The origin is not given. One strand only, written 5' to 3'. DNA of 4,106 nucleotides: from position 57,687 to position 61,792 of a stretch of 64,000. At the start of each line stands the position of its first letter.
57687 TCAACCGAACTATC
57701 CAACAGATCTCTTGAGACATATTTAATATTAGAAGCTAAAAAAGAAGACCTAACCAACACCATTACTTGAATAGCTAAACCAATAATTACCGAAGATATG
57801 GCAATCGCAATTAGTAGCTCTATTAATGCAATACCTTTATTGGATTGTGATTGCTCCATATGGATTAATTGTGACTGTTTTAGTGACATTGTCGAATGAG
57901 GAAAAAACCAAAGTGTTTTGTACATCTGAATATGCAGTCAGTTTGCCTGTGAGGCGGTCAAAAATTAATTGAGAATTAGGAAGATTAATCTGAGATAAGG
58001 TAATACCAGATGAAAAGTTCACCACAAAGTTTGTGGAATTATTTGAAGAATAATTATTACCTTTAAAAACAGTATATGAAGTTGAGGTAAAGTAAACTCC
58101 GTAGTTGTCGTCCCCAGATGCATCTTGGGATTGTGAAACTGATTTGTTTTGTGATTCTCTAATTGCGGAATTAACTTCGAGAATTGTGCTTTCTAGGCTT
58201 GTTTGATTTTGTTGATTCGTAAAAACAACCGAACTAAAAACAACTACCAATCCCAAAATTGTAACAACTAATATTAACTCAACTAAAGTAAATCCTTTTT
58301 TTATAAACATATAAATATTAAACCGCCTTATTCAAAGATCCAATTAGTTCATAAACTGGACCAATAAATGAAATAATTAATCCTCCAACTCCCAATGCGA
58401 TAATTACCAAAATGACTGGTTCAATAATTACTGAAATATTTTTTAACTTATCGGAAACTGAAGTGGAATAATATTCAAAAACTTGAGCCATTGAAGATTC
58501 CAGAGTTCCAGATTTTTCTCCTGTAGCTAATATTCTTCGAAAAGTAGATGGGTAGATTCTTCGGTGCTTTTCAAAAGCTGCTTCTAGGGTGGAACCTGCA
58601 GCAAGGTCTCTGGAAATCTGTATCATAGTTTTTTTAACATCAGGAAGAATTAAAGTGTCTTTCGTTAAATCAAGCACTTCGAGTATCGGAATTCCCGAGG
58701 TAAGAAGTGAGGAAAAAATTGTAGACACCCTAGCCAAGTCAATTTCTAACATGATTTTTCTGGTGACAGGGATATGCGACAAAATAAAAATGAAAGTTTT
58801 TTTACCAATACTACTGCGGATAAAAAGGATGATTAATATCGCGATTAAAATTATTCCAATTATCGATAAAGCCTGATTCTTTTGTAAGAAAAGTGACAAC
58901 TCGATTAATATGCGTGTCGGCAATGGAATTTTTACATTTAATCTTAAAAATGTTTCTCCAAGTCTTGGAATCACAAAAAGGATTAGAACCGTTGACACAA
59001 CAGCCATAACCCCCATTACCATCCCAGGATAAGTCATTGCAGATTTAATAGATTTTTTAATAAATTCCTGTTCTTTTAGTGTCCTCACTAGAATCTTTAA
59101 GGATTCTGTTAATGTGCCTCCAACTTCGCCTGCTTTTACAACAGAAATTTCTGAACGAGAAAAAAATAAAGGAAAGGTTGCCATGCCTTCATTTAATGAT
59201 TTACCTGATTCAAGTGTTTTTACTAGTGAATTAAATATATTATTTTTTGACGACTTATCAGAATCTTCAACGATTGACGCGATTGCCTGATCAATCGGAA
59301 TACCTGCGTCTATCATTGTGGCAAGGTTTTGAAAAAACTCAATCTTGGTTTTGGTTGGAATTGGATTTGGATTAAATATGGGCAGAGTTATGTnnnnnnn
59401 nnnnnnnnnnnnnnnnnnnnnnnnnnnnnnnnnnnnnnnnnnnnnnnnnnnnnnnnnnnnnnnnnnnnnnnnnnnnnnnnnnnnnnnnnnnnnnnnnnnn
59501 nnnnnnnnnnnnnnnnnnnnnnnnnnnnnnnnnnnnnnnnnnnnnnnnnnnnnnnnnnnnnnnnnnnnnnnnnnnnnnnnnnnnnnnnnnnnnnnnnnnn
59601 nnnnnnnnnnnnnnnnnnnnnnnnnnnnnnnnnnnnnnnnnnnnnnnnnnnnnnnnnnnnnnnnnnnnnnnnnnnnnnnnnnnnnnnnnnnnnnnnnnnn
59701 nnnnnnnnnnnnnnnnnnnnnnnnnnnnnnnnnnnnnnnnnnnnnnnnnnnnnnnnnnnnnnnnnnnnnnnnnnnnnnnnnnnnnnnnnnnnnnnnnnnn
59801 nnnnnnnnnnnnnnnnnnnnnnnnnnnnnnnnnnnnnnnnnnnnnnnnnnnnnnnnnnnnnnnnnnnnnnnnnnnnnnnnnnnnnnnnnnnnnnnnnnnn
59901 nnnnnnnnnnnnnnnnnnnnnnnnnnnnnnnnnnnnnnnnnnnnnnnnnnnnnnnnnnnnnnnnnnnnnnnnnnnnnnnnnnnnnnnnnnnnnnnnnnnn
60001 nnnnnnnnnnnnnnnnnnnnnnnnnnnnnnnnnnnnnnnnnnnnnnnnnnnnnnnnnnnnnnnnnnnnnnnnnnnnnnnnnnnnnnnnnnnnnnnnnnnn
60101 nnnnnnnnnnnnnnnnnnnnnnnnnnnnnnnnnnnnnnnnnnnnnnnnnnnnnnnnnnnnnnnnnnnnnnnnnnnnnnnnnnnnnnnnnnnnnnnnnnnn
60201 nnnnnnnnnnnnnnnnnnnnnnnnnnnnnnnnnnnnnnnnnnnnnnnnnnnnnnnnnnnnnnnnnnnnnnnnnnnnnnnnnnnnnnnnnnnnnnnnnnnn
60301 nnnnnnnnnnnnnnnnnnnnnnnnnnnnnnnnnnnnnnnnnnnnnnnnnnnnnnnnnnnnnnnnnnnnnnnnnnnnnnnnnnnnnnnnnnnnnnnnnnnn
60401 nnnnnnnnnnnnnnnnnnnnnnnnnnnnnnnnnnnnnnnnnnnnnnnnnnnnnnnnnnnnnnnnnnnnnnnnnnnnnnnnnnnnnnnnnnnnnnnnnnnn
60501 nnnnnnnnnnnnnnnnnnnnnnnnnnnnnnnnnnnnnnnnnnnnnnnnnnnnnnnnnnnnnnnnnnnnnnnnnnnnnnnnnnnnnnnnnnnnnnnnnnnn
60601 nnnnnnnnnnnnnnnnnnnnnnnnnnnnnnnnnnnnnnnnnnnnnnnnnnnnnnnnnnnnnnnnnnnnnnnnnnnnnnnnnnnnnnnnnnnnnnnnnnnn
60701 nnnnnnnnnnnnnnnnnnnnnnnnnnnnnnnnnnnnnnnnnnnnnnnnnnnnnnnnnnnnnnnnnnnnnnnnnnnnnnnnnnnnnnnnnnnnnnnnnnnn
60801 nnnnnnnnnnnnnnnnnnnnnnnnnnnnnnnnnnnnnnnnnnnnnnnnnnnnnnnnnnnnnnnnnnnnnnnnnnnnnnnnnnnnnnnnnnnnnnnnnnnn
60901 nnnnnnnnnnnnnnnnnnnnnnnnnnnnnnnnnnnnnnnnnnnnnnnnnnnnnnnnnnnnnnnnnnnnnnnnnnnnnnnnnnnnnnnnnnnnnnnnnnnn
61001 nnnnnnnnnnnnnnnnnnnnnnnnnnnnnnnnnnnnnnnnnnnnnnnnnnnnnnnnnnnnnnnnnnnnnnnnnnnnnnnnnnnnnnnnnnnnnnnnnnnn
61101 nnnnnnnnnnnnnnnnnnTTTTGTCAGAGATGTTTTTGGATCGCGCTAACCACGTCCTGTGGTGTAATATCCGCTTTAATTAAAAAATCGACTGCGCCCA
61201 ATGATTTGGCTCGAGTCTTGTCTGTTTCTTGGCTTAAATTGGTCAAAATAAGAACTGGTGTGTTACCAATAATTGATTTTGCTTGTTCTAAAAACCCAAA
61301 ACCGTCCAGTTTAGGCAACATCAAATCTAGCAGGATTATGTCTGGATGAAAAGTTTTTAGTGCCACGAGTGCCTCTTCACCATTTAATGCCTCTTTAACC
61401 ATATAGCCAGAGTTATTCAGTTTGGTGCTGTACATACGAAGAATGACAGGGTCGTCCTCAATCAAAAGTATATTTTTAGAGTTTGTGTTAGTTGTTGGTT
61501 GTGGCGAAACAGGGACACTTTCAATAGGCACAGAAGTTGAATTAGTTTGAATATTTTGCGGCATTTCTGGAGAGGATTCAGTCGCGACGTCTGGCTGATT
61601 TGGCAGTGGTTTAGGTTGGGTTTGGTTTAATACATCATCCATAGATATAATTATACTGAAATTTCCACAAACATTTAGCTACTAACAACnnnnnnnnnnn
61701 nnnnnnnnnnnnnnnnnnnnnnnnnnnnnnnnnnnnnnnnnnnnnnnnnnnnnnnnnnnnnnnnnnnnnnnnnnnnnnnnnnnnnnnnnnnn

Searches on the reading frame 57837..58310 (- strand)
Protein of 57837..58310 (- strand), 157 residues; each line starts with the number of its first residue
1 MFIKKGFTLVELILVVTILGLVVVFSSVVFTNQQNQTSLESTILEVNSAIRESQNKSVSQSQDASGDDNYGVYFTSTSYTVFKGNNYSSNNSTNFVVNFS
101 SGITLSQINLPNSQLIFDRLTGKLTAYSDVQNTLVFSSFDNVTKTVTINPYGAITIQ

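Call 82: search_protein_families(library=pfam, proteins=[window:57837-58310:-], max_evalue=0.001)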
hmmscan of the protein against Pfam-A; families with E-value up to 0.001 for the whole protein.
window:57837-58310:- (157 aa): 1 family
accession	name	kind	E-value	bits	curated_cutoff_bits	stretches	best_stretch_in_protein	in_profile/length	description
PF07963.17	N_methyl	-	1.8e-05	24.5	21.2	1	4-25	4-25/27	Prokaryotic N-terminal methylation motif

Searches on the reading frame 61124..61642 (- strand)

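Call 82: search_protein_families(library=pfam, proteins=[window:61124-61642:-], max_evalue=0.001)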
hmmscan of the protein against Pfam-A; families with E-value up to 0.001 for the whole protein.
window:61124-61642:- (172 aa): 1 family
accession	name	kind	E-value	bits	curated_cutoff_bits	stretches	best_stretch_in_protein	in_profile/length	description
PF00072.30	Response_reg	-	5.5e-23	81.7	30.2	1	58-168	1-110/111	Response regulator receiver domain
